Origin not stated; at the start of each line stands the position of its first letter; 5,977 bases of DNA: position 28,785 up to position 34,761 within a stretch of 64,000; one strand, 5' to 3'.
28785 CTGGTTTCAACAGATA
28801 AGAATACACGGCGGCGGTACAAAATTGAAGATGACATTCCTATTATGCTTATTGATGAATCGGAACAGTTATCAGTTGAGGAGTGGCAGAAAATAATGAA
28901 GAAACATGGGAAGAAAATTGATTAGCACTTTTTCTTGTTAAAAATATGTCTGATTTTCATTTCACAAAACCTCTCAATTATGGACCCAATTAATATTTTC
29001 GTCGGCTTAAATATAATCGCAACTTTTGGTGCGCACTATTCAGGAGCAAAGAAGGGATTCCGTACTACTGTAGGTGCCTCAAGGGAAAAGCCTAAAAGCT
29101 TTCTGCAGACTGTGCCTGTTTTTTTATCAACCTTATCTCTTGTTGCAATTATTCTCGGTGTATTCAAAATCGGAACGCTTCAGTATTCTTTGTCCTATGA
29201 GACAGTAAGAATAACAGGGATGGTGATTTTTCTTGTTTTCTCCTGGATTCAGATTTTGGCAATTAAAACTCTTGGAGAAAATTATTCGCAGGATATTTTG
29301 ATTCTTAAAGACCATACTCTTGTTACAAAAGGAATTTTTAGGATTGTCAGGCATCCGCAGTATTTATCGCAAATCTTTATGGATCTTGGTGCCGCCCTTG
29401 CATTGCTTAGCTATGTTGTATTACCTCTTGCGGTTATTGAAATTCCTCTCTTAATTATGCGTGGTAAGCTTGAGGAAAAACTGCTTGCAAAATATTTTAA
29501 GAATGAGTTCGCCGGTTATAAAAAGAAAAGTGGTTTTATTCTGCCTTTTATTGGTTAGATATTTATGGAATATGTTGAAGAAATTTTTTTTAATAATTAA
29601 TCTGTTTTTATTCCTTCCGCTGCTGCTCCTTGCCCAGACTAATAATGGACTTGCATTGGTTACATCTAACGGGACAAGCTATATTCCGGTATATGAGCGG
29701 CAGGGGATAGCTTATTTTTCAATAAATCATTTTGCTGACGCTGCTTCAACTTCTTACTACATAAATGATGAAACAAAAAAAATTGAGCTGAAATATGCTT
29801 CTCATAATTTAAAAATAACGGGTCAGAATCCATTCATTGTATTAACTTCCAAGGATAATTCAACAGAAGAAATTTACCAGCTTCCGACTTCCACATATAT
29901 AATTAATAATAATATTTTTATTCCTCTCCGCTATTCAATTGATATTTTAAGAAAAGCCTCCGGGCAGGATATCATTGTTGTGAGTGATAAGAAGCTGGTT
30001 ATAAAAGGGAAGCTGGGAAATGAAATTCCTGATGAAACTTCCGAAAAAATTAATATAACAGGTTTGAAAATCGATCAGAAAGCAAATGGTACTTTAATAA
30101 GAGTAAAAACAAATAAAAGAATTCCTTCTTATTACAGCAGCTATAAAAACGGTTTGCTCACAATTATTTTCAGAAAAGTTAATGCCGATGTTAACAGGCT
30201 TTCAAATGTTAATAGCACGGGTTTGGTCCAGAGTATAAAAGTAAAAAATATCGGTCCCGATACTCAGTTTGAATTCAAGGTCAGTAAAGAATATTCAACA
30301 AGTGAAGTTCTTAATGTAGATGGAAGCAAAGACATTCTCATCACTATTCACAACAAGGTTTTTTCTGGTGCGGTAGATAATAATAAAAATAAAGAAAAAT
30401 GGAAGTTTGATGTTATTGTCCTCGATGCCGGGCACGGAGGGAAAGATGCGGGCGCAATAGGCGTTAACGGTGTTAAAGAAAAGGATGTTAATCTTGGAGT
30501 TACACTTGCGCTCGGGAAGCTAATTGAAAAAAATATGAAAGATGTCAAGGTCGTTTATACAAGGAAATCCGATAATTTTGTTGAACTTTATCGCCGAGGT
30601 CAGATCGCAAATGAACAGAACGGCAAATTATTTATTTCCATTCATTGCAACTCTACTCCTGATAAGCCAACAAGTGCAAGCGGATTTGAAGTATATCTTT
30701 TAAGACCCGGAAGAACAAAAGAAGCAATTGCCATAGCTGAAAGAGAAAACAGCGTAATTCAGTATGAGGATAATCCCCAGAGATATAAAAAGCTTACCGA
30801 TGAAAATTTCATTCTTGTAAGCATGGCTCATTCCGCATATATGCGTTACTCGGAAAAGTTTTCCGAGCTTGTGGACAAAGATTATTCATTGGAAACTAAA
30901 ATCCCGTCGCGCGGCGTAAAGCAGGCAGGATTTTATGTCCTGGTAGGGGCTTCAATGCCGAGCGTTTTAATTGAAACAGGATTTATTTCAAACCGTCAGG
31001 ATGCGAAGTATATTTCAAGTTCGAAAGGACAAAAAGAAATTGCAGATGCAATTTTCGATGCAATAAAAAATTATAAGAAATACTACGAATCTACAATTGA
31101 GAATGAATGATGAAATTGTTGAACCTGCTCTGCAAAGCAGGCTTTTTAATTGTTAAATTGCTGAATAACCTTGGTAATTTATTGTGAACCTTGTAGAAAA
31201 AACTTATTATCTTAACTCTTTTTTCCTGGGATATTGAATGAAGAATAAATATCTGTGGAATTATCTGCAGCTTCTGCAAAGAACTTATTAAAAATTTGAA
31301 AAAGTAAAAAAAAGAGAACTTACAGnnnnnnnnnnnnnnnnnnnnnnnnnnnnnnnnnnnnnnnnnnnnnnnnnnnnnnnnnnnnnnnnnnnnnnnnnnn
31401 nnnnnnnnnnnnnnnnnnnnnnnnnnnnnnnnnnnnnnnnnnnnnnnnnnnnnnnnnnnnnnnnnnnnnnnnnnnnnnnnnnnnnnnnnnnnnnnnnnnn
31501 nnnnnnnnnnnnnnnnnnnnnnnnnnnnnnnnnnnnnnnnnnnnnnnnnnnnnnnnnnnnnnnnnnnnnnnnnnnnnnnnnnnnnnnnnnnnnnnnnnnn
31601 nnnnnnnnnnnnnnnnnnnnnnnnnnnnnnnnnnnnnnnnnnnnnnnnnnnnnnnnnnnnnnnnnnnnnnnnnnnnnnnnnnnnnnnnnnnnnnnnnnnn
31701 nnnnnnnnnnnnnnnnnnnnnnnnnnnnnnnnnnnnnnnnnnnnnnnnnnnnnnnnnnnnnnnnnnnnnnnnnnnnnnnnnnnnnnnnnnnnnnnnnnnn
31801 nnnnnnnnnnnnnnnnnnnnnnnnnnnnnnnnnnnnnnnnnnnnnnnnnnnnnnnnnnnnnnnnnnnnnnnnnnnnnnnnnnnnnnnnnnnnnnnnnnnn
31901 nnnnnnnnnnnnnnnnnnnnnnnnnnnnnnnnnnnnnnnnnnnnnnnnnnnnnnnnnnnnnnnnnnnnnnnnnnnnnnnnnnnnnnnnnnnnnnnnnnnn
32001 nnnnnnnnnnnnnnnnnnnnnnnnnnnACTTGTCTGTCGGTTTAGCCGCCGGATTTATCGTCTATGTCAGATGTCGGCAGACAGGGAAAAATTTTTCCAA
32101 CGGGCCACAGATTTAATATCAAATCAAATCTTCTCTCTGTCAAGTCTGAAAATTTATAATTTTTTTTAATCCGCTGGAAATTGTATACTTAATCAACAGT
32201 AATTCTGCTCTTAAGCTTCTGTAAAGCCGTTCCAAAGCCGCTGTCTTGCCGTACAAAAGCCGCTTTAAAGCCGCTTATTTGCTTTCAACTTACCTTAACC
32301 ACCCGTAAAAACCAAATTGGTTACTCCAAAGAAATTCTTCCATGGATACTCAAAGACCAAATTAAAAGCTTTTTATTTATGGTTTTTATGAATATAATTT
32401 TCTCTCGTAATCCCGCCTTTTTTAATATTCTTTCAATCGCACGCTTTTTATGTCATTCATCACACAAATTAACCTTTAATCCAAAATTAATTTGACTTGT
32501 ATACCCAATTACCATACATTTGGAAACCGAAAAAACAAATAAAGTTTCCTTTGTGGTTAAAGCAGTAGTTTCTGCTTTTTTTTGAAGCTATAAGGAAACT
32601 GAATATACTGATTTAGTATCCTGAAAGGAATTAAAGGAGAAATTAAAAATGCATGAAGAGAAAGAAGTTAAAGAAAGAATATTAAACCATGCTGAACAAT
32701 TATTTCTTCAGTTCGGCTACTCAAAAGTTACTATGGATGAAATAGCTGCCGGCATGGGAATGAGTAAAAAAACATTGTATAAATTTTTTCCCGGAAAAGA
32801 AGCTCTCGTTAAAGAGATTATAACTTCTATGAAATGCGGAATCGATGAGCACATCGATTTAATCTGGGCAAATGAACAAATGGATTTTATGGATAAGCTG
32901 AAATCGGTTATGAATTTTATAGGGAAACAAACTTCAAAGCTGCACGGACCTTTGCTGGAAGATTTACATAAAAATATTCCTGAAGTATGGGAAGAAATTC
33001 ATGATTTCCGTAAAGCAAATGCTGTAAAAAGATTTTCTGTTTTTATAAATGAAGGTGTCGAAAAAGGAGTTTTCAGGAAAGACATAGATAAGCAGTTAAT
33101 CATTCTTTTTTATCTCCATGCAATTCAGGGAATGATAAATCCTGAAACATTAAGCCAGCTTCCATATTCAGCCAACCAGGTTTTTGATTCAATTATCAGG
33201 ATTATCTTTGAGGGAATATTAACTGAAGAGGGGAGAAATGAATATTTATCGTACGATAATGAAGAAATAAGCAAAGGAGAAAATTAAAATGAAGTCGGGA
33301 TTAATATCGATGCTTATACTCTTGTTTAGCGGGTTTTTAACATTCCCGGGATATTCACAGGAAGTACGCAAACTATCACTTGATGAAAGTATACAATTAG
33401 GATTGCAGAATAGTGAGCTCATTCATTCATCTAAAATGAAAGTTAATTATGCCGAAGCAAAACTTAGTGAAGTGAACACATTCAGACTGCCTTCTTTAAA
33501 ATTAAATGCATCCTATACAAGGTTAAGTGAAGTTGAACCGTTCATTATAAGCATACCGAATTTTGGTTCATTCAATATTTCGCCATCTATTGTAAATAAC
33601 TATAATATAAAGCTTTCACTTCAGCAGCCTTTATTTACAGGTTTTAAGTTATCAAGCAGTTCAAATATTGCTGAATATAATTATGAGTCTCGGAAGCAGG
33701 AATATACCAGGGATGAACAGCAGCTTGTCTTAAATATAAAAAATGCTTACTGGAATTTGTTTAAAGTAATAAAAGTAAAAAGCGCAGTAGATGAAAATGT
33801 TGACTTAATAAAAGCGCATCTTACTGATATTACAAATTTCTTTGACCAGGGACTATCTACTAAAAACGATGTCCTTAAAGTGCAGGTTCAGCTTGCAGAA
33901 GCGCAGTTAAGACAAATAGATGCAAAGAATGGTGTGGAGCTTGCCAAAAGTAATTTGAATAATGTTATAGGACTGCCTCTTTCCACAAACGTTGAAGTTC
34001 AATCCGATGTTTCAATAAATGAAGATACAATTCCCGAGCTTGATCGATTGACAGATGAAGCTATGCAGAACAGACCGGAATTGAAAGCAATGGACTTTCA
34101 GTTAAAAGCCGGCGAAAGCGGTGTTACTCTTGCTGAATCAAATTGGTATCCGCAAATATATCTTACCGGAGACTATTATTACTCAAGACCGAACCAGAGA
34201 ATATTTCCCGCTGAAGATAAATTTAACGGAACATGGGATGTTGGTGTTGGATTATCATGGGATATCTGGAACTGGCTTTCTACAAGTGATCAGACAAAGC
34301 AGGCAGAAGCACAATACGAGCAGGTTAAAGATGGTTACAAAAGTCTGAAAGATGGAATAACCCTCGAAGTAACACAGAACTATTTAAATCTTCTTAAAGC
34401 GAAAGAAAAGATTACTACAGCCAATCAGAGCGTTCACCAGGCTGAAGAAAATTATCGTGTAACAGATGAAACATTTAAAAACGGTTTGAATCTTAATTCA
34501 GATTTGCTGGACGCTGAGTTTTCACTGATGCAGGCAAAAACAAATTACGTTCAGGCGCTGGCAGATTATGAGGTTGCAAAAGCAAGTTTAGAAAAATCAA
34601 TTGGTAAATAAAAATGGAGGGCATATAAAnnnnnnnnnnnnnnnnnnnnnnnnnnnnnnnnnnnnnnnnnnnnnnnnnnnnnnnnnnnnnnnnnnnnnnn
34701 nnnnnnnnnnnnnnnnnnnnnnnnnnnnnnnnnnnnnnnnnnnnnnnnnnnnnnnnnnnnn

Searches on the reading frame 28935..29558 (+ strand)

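Call 86: search_protein_families(library=pfam, proteins=[window:28935-29558:+], max_evalue=0.00001)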
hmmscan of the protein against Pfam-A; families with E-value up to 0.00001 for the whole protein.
window:28935-29558:+ (207 aa): 2 families
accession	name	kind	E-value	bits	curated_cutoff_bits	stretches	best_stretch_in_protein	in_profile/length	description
PF04140.19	ICMT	-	4.4e-15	56.3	24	1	98-185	4-94/95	Isoprenylcysteine carboxyl methyltransferase (ICMT) family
PF04191.18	PEMT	-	2.5e-13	50.8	25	1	93-190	4-104/105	Phospholipid methyltransferase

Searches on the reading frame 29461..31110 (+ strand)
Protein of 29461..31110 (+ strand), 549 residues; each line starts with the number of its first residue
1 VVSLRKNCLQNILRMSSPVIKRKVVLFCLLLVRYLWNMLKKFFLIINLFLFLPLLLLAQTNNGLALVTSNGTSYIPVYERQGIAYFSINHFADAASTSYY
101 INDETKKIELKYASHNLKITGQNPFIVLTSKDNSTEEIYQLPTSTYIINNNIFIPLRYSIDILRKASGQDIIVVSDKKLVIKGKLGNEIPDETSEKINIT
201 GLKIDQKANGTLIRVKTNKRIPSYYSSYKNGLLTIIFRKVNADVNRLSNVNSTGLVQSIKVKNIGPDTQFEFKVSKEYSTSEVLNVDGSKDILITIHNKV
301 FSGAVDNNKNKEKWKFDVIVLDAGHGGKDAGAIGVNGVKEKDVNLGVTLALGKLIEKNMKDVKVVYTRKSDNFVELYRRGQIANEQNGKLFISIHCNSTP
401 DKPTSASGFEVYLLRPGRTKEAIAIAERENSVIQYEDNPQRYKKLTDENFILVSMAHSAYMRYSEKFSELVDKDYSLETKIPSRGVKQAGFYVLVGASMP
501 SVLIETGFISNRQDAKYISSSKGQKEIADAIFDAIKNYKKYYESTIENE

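Call 86: search_protein_families(library=pfam, proteins=[window:29461-31110:+], max_evalue=0.00001)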
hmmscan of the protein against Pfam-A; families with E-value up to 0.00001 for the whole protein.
window:29461-31110:+ (549 aa): 1 family
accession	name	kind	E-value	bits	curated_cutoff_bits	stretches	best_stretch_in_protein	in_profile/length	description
PF01520.23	Amidase_3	-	7.3e-52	176.4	27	1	319-537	1-174/174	N-acetylmuramoyl-L-alanine amidase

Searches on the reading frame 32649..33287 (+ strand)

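Call 86: search_protein_families(library=pfam, proteins=[window:32649-33287:+], max_evalue=0.00001)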
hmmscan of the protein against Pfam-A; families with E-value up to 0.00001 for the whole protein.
window:32649-33287:+ (212 aa): 1 family
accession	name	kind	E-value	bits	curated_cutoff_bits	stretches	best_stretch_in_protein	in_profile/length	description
PF00440.29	TetR_N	-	9.8e-15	54.5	24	1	11-57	1-47/47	Bacterial regulatory proteins, tetR family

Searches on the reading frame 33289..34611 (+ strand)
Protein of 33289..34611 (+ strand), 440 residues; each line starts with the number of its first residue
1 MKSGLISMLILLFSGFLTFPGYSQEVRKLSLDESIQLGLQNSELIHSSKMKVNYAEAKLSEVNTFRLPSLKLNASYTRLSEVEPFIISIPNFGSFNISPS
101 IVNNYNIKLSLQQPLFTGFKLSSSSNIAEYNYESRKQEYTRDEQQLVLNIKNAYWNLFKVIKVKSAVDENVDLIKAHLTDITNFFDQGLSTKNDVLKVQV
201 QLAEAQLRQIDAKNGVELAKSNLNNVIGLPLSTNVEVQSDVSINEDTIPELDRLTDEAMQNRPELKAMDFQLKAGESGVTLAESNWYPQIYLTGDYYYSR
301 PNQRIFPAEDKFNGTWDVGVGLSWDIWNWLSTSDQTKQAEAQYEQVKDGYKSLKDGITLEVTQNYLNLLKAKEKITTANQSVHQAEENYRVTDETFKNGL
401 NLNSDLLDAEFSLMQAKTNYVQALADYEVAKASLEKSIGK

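Call 86: search_protein_families(library=pfam, proteins=[window:33289-34611:+], max_evalue=0.00001)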
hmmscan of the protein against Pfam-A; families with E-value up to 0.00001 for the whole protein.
window:33289-34611:+ (440 aa): 1 family
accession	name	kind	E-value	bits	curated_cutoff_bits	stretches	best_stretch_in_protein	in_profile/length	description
PF02321.23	OEP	-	2.6e-65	220.2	22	2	251-439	1-187/187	Outer membrane efflux protein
